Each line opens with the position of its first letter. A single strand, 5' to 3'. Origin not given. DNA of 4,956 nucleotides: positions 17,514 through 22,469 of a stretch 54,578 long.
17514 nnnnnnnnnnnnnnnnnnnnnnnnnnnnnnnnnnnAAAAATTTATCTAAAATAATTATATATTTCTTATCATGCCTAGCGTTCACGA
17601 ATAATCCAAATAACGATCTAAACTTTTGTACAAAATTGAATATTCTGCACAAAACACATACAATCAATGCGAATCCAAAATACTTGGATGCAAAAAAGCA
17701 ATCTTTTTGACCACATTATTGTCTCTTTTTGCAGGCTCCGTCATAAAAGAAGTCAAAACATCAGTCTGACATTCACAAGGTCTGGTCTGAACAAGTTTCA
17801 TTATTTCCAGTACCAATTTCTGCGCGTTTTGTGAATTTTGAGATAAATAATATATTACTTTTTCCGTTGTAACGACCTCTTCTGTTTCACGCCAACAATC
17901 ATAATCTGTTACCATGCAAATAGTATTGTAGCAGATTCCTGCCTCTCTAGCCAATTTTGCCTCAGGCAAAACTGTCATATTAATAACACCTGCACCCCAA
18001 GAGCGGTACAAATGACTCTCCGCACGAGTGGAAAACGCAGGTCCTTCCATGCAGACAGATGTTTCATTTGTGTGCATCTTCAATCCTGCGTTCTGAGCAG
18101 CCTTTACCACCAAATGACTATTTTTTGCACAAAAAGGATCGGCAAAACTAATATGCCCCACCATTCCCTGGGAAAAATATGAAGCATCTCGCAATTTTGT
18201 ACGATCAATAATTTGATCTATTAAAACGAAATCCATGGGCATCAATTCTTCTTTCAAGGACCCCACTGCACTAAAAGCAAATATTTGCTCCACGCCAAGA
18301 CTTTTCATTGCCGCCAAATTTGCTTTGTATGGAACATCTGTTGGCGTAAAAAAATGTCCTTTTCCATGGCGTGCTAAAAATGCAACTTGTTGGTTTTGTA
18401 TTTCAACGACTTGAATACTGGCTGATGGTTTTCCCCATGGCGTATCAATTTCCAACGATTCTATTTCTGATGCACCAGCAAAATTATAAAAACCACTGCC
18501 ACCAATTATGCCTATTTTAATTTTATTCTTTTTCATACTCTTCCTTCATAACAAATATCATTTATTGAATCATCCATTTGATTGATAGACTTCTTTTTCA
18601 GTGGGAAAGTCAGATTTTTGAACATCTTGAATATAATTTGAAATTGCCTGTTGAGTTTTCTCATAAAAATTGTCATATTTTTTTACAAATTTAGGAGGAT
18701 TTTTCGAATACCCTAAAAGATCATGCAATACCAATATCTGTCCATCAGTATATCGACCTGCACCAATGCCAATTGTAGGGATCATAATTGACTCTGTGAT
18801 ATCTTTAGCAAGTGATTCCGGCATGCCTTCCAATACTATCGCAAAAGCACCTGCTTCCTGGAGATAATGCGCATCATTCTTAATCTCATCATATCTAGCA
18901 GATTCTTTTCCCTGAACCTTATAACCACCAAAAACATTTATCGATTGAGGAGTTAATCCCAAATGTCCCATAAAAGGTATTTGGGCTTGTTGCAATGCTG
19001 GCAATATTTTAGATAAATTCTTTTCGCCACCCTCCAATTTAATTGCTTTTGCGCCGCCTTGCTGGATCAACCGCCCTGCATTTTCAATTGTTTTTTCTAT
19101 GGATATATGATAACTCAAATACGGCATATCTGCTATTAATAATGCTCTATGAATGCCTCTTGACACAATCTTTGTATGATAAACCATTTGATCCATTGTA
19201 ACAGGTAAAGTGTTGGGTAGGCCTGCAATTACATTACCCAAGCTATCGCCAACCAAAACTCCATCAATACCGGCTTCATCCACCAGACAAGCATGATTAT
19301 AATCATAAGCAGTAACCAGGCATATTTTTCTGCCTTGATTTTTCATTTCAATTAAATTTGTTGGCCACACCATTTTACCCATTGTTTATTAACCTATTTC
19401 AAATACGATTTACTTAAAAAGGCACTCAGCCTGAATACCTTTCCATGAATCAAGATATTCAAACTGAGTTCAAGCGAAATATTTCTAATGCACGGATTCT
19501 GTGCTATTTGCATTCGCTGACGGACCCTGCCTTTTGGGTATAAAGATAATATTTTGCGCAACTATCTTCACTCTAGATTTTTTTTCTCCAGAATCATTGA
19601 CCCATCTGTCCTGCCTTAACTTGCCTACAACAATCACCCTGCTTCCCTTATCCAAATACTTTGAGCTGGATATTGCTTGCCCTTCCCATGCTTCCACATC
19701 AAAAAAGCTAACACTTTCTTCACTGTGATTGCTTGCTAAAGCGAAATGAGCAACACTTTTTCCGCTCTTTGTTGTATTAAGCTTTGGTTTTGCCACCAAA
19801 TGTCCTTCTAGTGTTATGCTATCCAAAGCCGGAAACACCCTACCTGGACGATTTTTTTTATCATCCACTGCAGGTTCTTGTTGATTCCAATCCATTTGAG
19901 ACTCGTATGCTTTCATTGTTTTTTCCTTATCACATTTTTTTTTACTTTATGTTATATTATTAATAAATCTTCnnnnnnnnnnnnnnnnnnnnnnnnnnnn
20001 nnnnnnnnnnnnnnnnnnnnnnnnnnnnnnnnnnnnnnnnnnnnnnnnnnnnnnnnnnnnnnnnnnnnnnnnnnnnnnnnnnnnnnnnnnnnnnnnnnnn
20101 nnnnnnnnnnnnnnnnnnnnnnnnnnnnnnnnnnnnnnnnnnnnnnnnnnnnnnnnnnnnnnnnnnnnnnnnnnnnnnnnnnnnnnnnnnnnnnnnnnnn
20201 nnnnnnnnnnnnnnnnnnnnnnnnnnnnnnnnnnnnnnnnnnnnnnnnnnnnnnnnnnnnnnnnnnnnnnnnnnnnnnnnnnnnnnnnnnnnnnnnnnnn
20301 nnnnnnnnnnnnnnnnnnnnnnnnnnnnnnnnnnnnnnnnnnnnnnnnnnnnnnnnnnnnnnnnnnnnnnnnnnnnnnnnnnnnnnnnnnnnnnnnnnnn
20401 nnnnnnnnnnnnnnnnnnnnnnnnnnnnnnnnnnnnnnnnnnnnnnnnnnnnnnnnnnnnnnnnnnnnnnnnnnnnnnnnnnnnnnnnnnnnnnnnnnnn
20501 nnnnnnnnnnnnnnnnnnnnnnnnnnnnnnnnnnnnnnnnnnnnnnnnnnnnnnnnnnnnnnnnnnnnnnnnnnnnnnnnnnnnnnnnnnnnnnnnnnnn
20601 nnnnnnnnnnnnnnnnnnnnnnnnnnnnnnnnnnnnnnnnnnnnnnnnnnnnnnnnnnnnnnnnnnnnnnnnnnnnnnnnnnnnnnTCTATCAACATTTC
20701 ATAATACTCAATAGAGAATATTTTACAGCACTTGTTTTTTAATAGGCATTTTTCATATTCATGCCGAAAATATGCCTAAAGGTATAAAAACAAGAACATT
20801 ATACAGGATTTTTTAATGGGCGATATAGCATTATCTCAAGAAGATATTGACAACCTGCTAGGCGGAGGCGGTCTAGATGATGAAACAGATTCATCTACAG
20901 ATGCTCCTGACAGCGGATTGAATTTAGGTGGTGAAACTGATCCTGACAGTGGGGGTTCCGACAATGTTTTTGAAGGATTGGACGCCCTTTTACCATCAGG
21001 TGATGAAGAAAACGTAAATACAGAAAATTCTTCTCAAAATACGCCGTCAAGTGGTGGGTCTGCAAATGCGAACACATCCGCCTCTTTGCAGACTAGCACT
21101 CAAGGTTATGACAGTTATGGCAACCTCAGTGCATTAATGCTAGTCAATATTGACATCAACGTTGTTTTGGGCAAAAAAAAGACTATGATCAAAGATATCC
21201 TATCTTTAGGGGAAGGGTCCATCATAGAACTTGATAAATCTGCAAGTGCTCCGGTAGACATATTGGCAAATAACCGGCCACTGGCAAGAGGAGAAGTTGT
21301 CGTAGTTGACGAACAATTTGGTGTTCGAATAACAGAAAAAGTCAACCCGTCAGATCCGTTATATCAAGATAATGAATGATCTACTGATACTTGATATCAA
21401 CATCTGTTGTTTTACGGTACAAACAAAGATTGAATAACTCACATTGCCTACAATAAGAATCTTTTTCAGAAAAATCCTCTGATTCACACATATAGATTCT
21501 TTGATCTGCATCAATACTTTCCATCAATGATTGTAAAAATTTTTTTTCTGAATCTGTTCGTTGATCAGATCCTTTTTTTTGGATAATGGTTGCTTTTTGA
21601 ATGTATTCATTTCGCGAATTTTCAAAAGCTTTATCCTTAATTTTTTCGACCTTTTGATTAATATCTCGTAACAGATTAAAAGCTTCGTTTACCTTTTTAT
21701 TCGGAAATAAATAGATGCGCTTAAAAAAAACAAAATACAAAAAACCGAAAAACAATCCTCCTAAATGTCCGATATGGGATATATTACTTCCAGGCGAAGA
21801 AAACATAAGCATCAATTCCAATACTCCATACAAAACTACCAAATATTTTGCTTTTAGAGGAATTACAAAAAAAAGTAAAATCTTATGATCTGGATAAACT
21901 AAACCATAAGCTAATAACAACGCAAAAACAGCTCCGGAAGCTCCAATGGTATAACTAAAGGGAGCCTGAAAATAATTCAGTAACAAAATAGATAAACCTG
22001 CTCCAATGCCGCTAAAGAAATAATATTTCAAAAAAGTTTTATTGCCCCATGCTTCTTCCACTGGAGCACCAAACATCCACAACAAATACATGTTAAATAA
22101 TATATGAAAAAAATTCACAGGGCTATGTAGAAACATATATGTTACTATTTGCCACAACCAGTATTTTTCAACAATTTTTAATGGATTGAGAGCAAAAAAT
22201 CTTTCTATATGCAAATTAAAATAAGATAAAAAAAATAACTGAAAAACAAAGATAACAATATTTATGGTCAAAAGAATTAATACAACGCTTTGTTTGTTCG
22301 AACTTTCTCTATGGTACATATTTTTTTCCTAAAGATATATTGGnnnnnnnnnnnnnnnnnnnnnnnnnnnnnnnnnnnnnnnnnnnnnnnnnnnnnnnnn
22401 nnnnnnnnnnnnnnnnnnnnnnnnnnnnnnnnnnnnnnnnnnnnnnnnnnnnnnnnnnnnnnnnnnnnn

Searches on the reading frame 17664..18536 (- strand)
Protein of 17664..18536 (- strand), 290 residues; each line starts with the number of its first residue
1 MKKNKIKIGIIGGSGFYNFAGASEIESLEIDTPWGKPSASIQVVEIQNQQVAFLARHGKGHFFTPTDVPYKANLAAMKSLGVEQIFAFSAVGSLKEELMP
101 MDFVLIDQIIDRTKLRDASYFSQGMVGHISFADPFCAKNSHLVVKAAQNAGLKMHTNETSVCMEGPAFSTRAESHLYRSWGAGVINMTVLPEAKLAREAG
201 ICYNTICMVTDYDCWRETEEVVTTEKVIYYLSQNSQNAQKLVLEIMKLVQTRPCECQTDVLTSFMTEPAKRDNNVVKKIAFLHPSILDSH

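Call 54: search_protein_families(library=pfam, proteins=[window:17664-18536:-], max_evalue=0.00001)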
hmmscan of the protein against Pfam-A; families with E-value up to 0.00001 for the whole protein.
window:17664-18536:- (290 aa): 1 family
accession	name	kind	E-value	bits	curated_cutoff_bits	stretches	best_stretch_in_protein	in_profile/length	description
PF01048.26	PNP_UDP_1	-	1.7e-40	139.3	25.1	1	7-246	1-232/233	Phosphorylase superfamily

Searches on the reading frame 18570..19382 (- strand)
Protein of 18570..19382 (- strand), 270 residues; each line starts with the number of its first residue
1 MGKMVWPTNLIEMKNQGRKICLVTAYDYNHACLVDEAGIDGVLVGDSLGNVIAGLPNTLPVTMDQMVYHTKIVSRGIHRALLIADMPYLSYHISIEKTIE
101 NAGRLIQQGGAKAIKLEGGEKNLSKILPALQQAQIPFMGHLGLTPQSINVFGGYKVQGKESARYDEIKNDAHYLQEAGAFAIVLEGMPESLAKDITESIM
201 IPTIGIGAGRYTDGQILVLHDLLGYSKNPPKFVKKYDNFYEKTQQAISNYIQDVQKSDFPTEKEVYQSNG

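Call 54: search_protein_families(library=pfam, proteins=[window:18570-19382:-], max_evalue=0.00001)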
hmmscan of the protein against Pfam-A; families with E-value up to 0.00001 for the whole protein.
window:18570-19382:- (270 aa): 1 family
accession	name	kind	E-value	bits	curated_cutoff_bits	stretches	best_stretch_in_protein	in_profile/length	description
PF02548.21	Pantoate_transf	-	3.9e-105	351.4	28.7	1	9-261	6-258/259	Ketopantoate hydroxymethyltransferase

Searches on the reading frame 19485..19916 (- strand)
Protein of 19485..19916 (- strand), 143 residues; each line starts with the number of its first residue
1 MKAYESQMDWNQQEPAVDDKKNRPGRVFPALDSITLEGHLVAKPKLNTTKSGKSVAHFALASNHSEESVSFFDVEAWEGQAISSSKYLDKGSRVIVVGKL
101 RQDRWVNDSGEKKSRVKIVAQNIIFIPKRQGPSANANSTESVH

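Call 54: search_protein_families(library=pfam, proteins=[window:19485-19916:-], max_evalue=0.00001)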
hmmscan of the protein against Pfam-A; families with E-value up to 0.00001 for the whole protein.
window:19485-19916:- (143 aa): 1 family
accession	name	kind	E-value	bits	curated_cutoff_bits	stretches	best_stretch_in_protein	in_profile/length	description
PF00436.31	SSB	-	3.7e-22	78.8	26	1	33-125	3-103/104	Single-strand binding protein family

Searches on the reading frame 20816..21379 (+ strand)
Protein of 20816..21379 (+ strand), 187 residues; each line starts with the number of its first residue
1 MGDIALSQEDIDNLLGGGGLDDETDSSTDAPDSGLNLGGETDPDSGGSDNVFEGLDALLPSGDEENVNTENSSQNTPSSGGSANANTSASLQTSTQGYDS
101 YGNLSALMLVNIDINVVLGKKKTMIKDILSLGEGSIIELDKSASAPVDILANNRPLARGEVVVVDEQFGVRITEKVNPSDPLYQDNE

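Call 54: search_protein_families(library=pfam, proteins=[window:20816-21379:+], max_evalue=0.00001)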
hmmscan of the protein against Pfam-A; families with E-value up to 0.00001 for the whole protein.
window:20816-21379:+ (187 aa): 1 family
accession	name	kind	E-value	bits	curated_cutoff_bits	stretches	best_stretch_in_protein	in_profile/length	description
PF01052.25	FliMN_C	-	1.8e-23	82.7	23.8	1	106-176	2-72/73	Type III flagellar switch regulator (C-ring) FliN C-term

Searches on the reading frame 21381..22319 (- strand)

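Call 54: search_protein_families(library=pfam, proteins=[window:21381-22319:-], max_evalue=0.00001)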
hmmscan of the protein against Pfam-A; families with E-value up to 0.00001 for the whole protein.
window:21381-22319:- (312 aa): 2 families
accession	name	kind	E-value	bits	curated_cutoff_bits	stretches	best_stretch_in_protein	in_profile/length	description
PF01694.28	Rhomboid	-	1.8e-28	100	22.6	1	55-199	4-140/143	Rhomboid domain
PF08551.15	DUF1751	-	7.1e-07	30.2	22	1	53-118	6-69/99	Eukaryotic integral membrane protein (DUF1751)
